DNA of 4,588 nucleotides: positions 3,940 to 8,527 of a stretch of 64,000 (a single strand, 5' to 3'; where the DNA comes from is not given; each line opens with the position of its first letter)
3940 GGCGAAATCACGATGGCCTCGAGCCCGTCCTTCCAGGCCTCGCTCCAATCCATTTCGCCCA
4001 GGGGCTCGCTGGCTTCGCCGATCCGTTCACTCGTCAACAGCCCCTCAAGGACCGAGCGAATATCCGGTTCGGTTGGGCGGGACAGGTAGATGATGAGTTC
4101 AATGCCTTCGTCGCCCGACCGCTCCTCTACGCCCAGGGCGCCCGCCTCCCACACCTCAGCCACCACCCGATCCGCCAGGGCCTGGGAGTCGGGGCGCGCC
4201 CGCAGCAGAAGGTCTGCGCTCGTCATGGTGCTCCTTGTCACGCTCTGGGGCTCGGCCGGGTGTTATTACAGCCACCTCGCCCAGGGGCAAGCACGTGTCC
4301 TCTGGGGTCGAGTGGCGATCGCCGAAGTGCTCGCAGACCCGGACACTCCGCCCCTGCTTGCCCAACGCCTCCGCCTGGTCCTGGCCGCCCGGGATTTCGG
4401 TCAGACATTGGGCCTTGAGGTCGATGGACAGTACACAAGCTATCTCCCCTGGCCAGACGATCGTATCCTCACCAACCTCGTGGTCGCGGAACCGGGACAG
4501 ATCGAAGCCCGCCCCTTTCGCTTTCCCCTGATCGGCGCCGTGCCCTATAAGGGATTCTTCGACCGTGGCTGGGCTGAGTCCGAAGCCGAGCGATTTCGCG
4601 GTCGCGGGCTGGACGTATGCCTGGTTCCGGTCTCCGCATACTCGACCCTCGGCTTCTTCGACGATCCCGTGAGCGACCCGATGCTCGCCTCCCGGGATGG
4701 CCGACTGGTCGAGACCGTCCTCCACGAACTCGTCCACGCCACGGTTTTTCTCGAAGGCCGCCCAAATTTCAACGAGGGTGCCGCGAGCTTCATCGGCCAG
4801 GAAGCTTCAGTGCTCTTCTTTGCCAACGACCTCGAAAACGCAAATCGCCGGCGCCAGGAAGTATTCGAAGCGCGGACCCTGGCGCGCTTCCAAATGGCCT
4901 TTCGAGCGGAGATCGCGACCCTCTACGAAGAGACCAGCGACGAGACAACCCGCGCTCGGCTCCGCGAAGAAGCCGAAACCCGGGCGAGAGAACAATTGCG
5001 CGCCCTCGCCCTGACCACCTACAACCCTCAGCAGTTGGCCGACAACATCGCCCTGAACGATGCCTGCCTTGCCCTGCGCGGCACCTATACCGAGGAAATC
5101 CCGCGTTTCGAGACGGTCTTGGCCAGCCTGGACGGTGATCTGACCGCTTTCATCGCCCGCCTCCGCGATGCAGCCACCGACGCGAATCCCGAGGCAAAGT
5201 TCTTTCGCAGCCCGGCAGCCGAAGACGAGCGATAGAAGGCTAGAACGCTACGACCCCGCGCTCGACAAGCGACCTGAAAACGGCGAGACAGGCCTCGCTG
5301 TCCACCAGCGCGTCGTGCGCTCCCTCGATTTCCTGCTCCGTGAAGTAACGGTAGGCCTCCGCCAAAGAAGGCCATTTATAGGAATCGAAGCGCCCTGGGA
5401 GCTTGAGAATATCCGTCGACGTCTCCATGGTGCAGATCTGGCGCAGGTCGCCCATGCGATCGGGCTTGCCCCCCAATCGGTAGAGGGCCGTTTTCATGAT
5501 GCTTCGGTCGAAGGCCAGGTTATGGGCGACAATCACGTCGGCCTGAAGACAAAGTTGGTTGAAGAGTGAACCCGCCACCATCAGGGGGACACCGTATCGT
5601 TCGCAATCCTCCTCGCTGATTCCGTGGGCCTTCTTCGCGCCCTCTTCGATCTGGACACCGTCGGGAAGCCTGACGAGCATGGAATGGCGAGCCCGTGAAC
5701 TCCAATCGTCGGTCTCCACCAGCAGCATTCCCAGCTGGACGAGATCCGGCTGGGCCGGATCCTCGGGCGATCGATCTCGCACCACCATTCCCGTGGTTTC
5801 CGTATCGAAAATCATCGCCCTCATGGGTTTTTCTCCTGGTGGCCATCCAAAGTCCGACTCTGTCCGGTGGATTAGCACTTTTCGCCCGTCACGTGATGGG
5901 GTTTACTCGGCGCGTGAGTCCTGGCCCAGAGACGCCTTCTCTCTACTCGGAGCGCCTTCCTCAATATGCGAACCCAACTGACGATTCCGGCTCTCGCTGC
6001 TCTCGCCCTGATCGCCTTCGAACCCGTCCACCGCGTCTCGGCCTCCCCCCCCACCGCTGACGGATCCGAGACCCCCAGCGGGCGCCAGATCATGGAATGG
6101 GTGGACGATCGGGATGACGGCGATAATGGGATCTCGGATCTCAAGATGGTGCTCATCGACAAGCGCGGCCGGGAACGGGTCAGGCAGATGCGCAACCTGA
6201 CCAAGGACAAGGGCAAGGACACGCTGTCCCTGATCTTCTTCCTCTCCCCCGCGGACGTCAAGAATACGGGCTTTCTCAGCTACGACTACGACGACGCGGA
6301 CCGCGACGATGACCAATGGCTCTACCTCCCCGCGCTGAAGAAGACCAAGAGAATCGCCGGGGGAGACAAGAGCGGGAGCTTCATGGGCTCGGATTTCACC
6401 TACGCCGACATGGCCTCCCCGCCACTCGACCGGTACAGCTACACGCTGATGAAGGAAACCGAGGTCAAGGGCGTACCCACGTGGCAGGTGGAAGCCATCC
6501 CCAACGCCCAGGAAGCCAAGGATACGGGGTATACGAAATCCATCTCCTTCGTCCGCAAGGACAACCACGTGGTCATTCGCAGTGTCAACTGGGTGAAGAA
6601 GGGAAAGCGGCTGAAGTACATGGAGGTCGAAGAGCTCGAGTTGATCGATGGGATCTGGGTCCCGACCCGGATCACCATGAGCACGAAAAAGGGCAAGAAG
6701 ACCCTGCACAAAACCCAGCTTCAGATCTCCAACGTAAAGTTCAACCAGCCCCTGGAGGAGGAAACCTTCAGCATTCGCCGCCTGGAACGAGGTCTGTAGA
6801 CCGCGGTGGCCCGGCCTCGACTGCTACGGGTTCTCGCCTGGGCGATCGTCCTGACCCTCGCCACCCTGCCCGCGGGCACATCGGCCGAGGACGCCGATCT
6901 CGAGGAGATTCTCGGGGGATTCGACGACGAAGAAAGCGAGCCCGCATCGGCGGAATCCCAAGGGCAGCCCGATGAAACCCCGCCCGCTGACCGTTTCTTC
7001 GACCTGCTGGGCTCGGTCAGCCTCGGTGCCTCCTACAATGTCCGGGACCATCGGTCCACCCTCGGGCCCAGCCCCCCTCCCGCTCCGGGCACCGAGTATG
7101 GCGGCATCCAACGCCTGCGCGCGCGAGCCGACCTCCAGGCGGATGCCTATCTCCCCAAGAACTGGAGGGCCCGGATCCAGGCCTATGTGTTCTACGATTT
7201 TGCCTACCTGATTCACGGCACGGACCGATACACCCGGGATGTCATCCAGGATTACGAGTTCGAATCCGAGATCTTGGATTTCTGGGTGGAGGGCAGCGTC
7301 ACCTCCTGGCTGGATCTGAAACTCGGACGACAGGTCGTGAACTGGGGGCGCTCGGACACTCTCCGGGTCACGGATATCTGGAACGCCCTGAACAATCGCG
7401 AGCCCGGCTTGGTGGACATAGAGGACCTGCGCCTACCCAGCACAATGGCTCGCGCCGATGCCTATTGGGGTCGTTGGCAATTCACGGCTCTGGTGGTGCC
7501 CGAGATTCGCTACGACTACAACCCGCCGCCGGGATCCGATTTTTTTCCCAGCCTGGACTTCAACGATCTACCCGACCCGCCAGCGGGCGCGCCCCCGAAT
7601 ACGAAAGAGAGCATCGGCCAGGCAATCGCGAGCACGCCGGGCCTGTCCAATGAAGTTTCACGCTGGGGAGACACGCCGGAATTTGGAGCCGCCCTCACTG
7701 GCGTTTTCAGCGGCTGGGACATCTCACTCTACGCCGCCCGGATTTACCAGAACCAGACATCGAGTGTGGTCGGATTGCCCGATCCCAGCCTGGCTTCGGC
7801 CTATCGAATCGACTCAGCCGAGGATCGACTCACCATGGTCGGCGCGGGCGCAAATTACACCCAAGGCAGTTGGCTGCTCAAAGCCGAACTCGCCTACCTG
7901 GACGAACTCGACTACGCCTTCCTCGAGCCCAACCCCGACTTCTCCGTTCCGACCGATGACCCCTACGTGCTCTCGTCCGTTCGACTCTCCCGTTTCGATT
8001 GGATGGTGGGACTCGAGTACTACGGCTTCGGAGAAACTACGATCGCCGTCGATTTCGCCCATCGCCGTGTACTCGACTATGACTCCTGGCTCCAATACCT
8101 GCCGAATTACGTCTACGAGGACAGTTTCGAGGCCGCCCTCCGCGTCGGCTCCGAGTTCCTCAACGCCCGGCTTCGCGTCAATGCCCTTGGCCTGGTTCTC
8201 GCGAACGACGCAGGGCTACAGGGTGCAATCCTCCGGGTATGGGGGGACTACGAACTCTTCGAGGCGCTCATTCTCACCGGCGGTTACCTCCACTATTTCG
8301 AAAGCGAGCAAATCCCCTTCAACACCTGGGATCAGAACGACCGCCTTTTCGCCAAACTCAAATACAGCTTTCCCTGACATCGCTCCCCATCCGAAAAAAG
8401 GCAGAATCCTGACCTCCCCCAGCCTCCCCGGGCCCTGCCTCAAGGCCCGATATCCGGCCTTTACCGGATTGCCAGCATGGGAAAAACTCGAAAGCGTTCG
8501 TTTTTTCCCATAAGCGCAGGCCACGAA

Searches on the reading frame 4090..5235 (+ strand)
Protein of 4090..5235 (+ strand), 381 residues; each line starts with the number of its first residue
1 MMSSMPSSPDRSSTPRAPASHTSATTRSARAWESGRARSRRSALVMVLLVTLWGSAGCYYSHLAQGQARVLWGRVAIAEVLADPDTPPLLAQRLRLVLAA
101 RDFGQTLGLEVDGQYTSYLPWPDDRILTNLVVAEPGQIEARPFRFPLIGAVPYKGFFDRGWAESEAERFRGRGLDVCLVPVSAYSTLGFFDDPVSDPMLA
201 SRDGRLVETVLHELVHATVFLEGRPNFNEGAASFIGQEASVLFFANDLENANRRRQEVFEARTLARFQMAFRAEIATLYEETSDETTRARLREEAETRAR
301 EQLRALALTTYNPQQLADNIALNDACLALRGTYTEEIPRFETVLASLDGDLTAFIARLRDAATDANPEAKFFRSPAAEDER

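Call 22: search_protein_families(library=pfam, proteins=[window:4090-5235:+], max_evalue=0.001)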
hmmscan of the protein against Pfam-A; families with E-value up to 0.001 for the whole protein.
window:4090-5235:+ (381 aa): 1 family
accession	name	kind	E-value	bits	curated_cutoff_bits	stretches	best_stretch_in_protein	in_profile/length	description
PF10023.15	Aminopep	-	2e-65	221.7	25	1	59-363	2-312/322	Putative aminopeptidase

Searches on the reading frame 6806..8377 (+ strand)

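Call 22: search_protein_families(library=pfam, proteins=[window:6806-8377:+], max_evalue=0.001)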
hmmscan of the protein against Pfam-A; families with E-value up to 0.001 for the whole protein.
window:6806-8377:+ (523 aa): 1 family
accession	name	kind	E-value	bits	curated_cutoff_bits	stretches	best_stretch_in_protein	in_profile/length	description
PF06980.17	DUF1302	-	1e-29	104.4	23.2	1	46-522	21-541/541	Protein of unknown function (DUF1302)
